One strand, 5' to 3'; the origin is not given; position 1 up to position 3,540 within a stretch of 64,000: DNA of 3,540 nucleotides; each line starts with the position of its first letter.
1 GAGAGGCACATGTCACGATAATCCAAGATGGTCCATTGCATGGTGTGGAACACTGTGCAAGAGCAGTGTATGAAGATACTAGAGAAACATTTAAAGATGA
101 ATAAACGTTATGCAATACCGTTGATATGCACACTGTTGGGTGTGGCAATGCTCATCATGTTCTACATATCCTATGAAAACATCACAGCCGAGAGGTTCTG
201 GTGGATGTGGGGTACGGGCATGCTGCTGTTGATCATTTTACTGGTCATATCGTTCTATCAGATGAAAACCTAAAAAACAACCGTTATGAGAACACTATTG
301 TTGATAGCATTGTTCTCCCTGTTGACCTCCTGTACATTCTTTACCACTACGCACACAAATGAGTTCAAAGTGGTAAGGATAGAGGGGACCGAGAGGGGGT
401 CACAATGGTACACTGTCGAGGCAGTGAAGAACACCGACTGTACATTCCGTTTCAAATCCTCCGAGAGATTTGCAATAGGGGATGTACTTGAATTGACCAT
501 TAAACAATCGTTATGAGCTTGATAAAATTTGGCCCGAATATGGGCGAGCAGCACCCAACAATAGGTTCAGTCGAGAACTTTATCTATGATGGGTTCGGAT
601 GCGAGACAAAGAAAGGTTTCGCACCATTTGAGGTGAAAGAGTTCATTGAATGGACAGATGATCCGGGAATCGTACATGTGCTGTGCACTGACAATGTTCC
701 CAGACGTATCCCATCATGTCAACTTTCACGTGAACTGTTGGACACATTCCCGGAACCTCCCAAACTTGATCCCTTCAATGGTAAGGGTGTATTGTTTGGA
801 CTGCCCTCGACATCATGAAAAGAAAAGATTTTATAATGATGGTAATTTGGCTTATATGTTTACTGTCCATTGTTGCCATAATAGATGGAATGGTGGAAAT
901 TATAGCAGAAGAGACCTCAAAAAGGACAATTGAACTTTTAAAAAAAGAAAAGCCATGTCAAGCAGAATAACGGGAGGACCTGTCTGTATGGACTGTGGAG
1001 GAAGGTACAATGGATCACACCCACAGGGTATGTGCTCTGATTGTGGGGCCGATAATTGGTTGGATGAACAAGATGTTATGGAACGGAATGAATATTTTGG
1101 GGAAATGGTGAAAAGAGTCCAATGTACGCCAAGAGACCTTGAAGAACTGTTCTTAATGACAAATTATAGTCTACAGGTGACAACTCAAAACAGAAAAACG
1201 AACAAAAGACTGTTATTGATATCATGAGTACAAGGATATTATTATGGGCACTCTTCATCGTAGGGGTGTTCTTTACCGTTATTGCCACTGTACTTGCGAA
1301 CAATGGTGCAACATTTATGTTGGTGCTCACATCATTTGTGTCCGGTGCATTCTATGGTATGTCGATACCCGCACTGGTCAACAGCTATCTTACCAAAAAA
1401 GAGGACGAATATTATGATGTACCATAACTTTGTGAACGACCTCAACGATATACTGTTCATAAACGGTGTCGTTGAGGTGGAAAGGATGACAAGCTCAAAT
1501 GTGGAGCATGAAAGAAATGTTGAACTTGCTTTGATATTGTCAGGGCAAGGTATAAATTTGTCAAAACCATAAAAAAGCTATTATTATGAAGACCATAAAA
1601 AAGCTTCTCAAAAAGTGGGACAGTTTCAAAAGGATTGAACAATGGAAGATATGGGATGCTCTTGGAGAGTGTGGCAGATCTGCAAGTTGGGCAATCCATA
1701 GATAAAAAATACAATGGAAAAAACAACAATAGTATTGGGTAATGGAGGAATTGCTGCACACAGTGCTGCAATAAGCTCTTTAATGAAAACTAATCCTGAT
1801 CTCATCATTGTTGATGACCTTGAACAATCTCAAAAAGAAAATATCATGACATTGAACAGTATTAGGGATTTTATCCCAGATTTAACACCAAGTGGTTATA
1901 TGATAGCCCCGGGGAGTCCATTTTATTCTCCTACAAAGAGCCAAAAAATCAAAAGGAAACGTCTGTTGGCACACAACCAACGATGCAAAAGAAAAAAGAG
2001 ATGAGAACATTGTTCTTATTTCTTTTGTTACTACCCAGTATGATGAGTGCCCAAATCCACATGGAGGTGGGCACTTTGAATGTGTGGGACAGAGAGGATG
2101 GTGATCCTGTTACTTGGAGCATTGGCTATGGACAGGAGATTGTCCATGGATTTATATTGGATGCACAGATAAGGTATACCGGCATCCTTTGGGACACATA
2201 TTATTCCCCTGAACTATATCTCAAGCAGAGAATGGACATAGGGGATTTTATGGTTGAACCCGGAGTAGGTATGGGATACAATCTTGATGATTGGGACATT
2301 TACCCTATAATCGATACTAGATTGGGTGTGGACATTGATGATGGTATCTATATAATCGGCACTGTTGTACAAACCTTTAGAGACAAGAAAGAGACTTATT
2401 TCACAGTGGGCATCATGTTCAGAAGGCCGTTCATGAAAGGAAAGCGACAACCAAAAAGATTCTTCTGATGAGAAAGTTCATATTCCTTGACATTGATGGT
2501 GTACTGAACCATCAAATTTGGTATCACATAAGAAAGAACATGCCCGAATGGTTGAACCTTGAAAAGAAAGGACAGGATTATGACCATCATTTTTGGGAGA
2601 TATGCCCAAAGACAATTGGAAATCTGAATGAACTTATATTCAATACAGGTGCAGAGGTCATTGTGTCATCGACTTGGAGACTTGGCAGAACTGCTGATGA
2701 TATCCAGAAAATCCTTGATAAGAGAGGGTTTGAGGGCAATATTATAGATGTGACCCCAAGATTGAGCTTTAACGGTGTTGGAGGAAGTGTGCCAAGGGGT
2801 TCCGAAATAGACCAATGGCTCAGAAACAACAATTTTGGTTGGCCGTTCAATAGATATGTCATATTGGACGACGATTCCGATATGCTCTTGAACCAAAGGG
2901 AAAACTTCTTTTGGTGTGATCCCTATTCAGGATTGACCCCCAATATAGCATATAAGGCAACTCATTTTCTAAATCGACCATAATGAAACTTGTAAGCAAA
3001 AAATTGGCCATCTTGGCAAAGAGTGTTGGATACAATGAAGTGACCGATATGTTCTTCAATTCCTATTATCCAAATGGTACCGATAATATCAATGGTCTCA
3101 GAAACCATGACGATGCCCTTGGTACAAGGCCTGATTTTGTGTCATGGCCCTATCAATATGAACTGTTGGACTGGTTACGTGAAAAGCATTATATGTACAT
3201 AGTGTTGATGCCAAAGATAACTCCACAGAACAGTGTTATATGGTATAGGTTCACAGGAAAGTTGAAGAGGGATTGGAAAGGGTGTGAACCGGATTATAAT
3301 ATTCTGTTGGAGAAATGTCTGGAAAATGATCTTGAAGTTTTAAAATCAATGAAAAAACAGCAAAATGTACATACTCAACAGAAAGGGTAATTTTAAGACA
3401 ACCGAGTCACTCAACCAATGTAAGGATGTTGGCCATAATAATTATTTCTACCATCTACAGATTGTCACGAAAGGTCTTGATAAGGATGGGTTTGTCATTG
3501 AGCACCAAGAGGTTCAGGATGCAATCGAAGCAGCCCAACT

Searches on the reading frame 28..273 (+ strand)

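Call 59: search_protein_families(library=pfam, proteins=[window:28-273:+], max_evalue=0.01)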
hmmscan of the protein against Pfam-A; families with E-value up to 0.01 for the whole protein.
window:28-273:+ (81 aa): 0 families

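Call 60: search_protein_families(library=phrogs, proteins=[window:28-273:+], max_evalue=0.01)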
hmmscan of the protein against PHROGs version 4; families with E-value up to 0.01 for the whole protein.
window:28-273:+ (81 aa): 1 family
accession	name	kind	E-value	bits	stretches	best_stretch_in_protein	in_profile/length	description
phrog_19792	-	moron, auxiliary metabolic gene and host takeover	0.0074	17.7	1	15-77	38-99/117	membrane protein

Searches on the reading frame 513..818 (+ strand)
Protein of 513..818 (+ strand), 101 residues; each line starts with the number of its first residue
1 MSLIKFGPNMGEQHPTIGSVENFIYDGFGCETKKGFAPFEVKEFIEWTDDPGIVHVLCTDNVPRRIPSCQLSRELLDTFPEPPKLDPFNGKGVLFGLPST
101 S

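Call 59: search_protein_families(library=pfam, proteins=[window:513-818:+], max_evalue=0.01)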
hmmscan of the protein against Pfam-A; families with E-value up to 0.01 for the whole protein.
window:513-818:+ (101 aa): 0 families

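Call 60: search_protein_families(library=phrogs, proteins=[window:513-818:+], max_evalue=0.01)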
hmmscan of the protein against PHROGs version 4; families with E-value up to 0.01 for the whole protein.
window:513-818:+ (101 aa): 0 families

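Call 92: find_encoding_contigs(protein=window:513-818:+, flank=10000, max_places=3)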
Protein window:513-818:+ (101 aa): 22 contigs read that carry it; 3 places shown.
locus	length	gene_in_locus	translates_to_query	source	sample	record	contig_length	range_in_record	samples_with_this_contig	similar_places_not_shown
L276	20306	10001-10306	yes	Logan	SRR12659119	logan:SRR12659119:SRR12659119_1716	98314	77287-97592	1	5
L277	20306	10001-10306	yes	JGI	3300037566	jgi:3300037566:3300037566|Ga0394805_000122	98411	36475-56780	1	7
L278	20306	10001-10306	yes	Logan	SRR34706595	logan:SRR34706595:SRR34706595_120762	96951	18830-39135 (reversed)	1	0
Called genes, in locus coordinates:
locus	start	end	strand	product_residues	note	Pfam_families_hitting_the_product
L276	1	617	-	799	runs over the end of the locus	-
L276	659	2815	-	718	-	-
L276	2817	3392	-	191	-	-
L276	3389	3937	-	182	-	PF01520:Amidase_3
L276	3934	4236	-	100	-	-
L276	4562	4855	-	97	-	-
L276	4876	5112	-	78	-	-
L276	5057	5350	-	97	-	-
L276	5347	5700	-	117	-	-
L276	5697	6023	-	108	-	-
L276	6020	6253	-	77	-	-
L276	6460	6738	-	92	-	-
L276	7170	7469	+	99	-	-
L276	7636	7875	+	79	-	-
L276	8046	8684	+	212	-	-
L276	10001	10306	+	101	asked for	-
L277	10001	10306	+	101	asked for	-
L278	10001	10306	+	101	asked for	-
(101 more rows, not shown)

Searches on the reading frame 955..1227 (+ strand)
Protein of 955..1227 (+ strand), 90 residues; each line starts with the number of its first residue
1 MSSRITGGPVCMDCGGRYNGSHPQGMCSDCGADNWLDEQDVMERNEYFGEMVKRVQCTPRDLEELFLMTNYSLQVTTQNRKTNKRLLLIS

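Call 59: search_protein_families(library=pfam, proteins=[window:955-1227:+], max_evalue=0.01)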
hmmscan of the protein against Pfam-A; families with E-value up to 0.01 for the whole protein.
window:955-1227:+ (90 aa): 1 family
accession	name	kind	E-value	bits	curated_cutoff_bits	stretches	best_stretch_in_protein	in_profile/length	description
PF24445.1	DUF7564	-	0.0033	18.2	32.2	1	9-60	6-59/76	Family of unknown function (DUF7564)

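Call 60: search_protein_families(library=phrogs, proteins=[window:955-1227:+], max_evalue=0.01)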
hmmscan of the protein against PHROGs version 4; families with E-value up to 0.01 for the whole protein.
window:955-1227:+ (90 aa): 0 families

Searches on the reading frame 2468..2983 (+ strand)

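Call 59: search_protein_families(library=pfam, proteins=[window:2468-2983:+], max_evalue=0.01)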
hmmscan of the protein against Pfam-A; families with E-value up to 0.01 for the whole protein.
window:2468-2983:+ (171 aa): 1 family
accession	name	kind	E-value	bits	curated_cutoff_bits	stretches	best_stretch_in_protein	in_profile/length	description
PF18143.6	HAD_SAK_2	-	6.2e-27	95.1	27.5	1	5-158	2-136/139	HAD domain in Swiss Army Knife RNA repair proteins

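Call 60: search_protein_families(library=phrogs, proteins=[window:2468-2983:+], max_evalue=0.01)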
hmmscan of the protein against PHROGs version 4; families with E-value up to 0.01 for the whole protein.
window:2468-2983:+ (171 aa): 2 families
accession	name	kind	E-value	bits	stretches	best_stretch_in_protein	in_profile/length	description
phrog_1818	-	unknown function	9.9e-36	123.8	1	2-169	5-153/161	-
phrog_38681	-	unknown function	1.7e-12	48.2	1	86-169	5-90/101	-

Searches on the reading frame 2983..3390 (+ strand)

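Call 59: search_protein_families(library=pfam, proteins=[window:2983-3390:+], max_evalue=0.01)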
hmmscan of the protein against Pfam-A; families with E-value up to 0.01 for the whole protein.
window:2983-3390:+ (135 aa): 0 families

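Call 60: search_protein_families(library=phrogs, proteins=[window:2983-3390:+], max_evalue=0.01)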
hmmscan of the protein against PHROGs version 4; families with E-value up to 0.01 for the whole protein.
window:2983-3390:+ (135 aa): 1 family
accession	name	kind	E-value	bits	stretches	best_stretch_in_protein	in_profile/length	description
phrog_12005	-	unknown function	9.2e-05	23.8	1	3-90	4-93/137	-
